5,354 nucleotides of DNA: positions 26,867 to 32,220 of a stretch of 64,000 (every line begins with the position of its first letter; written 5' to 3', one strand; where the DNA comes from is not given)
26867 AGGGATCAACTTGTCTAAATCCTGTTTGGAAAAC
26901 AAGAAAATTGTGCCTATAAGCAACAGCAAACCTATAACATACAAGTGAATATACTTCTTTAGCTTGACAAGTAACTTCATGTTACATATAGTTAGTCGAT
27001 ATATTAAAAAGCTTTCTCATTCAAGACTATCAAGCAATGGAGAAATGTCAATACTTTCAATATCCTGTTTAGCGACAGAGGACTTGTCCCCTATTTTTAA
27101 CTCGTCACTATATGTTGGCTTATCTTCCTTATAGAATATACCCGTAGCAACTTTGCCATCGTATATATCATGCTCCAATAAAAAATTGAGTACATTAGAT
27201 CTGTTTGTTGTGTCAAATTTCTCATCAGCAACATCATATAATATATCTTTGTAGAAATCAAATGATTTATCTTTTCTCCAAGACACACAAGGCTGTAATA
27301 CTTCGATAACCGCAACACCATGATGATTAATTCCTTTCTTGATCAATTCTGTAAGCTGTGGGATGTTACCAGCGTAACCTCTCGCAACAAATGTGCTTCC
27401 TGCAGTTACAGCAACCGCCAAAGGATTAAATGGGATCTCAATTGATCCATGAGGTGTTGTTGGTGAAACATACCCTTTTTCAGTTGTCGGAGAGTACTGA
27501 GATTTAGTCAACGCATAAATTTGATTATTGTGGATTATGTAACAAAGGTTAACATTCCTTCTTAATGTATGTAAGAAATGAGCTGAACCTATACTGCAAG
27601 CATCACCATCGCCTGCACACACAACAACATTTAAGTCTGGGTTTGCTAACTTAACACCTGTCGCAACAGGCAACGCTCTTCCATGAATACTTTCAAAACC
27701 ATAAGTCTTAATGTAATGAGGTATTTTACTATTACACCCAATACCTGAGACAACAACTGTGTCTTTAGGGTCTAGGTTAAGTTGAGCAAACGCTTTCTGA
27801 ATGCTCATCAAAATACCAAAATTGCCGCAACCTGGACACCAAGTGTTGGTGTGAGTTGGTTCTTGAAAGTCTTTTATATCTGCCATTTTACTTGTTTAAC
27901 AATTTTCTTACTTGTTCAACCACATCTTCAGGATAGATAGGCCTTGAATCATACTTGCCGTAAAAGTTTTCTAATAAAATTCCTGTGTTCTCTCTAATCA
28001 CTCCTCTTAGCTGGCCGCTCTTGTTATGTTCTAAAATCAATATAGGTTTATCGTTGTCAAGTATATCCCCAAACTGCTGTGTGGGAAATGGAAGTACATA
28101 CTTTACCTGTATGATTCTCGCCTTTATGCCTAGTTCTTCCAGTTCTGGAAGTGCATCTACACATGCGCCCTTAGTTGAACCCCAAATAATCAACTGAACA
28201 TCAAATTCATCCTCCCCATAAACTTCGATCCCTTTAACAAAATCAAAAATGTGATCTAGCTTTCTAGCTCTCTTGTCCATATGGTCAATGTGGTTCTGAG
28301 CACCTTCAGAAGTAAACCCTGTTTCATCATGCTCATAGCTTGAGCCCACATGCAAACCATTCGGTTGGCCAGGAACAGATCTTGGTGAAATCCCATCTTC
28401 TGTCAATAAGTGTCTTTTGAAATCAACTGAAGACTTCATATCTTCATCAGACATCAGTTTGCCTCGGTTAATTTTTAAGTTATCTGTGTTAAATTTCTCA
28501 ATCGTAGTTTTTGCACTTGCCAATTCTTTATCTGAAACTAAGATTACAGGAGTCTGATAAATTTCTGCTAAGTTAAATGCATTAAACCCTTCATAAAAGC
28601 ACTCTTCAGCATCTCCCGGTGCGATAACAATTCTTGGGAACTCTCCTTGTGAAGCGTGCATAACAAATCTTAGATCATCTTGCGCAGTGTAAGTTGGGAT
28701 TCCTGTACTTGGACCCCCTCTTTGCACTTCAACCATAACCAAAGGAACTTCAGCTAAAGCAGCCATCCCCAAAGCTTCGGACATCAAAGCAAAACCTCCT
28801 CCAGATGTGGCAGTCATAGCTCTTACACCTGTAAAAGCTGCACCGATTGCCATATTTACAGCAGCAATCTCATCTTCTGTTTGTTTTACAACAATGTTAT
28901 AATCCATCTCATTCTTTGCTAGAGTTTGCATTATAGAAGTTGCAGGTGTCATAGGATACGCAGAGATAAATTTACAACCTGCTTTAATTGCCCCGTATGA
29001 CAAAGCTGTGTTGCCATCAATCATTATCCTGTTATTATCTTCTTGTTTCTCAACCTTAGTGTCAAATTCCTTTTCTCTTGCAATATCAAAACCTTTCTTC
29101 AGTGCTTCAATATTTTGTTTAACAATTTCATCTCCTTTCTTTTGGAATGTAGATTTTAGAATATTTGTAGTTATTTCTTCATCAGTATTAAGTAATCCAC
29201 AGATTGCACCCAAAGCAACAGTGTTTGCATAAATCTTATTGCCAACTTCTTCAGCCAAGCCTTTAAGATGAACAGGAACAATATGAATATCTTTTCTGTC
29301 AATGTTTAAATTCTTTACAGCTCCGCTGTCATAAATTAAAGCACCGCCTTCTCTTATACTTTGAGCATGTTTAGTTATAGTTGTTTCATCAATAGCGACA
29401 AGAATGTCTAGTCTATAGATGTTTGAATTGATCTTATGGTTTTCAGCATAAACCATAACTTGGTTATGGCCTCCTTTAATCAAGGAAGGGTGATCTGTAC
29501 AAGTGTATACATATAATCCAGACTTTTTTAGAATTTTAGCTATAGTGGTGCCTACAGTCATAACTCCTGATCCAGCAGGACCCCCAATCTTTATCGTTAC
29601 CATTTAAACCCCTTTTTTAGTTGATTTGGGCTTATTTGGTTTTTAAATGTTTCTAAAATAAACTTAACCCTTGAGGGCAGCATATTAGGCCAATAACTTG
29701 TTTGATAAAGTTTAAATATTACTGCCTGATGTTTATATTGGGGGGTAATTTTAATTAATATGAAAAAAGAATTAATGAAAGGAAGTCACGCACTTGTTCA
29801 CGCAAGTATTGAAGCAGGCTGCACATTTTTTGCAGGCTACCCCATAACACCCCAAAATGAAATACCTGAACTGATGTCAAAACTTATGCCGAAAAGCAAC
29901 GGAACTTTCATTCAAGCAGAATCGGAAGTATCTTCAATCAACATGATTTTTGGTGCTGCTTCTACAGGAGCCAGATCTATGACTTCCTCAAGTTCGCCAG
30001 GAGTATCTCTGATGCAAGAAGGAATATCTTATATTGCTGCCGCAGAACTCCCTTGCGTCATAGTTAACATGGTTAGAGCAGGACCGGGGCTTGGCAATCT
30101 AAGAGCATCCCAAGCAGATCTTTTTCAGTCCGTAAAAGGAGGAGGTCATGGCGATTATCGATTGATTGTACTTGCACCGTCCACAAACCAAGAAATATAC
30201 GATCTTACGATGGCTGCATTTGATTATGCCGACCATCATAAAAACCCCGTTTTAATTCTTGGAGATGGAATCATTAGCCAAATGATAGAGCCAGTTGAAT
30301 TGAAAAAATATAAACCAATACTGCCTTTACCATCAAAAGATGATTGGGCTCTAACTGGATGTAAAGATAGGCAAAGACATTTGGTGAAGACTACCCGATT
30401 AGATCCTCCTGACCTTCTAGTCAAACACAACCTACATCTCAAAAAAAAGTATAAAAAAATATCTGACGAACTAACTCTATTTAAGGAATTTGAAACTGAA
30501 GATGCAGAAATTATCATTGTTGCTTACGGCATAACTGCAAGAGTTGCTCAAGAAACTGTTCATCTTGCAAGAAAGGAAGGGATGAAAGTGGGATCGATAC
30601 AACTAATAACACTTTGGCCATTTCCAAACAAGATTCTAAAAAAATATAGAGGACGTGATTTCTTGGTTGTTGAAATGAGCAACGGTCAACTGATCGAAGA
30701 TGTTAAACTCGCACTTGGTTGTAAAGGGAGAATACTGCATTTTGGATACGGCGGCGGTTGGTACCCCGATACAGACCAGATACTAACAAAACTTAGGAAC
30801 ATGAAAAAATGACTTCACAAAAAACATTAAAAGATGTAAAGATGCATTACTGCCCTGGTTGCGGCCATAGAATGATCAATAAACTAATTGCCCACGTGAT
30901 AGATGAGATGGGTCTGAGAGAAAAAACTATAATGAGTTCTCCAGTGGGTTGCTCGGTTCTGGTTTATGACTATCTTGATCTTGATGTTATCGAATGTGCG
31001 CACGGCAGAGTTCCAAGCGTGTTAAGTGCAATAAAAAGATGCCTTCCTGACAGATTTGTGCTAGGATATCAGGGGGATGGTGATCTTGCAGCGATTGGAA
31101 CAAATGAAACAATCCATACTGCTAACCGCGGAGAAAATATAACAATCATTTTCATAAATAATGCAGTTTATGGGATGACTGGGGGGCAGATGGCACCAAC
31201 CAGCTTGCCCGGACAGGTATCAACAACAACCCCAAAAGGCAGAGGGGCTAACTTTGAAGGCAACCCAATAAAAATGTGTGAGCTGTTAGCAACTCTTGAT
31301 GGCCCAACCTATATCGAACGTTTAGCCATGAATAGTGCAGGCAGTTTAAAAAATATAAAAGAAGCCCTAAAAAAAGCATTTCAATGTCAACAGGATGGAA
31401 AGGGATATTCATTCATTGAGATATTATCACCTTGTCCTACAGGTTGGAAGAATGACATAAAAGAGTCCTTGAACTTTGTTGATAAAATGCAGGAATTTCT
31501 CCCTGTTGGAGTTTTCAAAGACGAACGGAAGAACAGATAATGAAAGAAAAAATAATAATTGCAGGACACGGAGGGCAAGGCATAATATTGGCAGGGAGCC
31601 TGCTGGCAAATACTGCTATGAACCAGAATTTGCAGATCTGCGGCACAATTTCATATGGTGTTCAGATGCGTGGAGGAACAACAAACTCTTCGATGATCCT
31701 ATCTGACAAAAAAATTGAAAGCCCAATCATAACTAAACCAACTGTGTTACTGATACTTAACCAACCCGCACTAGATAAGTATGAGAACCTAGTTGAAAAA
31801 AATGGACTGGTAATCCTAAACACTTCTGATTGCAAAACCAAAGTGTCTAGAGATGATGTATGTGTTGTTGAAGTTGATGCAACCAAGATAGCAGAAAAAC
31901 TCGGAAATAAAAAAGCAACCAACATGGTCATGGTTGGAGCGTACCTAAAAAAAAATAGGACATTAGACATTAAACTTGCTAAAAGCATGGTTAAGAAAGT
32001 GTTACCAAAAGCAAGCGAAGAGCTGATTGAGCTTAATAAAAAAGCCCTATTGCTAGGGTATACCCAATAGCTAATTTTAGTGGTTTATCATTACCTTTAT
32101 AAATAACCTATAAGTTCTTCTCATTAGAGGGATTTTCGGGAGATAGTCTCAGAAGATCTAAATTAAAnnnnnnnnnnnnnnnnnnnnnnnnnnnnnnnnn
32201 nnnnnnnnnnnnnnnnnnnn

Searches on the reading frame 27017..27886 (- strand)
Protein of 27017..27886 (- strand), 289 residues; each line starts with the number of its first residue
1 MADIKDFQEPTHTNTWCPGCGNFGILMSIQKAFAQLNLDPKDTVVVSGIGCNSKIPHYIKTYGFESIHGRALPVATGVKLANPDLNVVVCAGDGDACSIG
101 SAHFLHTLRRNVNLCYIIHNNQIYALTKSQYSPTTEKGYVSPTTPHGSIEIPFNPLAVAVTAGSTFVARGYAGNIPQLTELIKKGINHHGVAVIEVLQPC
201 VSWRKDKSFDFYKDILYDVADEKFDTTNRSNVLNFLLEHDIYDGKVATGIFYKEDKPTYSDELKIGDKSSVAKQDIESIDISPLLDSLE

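Call 48: search_protein_families(library=pfam, proteins=[window:27017-27886:-], max_evalue=0.0001)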
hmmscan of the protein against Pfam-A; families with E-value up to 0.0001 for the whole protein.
window:27017-27886:- (289 aa): 2 families
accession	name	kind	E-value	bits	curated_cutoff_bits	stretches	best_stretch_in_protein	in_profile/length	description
PF02775.26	TPP_enzyme_C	-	8.6e-28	97.5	21.9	1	49-196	2-151/151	Thiamine pyrophosphate enzyme, C-terminal TPP binding domain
PF12367.13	PFO_beta_C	-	7.5e-12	45.6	24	1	200-264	1-62/66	Pyruvate ferredoxin oxidoreductase beta subunit C terminal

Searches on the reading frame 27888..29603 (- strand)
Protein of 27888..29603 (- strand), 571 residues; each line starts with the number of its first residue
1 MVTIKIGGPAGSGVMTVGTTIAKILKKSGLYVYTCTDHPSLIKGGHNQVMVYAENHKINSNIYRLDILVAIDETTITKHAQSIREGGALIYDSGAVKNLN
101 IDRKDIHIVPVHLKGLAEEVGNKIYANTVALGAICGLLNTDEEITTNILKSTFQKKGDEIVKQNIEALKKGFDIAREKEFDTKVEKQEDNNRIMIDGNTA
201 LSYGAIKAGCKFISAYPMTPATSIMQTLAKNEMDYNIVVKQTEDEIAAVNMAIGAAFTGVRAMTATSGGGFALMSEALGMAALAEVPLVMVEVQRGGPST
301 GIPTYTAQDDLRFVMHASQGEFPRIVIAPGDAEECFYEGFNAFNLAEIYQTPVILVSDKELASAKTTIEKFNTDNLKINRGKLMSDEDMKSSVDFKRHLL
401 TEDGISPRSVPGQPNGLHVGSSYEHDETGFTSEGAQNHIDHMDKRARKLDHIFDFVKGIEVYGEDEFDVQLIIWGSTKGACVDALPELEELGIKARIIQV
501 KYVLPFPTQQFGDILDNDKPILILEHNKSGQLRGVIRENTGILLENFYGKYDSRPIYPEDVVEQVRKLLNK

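Call 48: search_protein_families(library=pfam, proteins=[window:27888-29603:-], max_evalue=0.0001)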
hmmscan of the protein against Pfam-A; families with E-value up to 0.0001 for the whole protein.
window:27888-29603:- (571 aa): 4 families
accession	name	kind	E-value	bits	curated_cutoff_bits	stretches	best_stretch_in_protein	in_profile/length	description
PF01855.24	POR_N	-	4.7e-56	190.6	27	1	204-441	2-228/231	Pyruvate flavodoxin/ferredoxin oxidoreductase, thiamine diP-bdg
PF01558.24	POR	-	3.6e-32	112.3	27.4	1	10-173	1-173/173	Pyruvate ferredoxin/flavodoxin oxidoreductase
PF17147.9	PFOR_II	-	1.7e-06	28.7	27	1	468-559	2-100/102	Pyruvate:ferredoxin oxidoreductase core domain II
PF02776.23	TPP_enzyme_N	-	4e-06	27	26.8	1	206-308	12-111/119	Thiamine pyrophosphate enzyme, N-terminal TPP binding domain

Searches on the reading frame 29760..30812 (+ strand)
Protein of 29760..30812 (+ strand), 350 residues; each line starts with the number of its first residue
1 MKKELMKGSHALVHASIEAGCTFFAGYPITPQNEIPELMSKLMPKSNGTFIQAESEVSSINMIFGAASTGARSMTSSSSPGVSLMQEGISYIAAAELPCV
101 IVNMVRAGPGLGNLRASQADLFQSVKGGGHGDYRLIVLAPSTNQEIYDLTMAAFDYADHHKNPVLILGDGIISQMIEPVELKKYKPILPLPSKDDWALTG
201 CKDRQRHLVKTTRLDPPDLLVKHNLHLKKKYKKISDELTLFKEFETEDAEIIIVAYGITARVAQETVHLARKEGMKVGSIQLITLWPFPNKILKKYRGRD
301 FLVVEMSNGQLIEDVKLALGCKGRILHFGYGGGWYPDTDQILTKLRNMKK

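Call 48: search_protein_families(library=pfam, proteins=[window:29760-30812:+], max_evalue=0.0001)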
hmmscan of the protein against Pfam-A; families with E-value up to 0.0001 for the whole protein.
window:29760-30812:+ (350 aa): 3 families
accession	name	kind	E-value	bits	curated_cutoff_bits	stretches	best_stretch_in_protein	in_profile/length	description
PF01855.24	POR_N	-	3.3e-51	174.7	27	1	14-187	1-173/231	Pyruvate flavodoxin/ferredoxin oxidoreductase, thiamine diP-bdg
PF17147.9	PFOR_II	-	1.3e-18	67.7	27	1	249-322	1-81/102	Pyruvate:ferredoxin oxidoreductase core domain II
PF02780.25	Transketolase_C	-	2.3e-05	24.7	25.9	1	245-304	6-67/124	Transketolase, C-terminal domain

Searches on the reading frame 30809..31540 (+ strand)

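Call 49: search_protein_families(library=pfam, proteins=[window:30809-31540:+], max_evalue=0.0001)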
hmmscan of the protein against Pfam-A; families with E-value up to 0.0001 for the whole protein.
window:30809-31540:+ (243 aa): 1 family
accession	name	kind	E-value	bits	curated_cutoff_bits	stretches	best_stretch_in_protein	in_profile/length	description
PF02775.26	TPP_enzyme_C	-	4.6e-18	65.9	21.9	1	63-205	28-151/151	Thiamine pyrophosphate enzyme, C-terminal TPP binding domain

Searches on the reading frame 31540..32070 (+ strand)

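Call 49: search_protein_families(library=pfam, proteins=[window:31540-32070:+], max_evalue=0.0001)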
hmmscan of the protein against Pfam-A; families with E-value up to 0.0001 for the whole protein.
window:31540-32070:+ (176 aa): 1 family
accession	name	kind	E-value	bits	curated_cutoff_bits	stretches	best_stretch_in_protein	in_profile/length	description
PF01558.24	POR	-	1.3e-36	126.8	27.4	1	11-174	1-172/173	Pyruvate ferredoxin/flavodoxin oxidoreductase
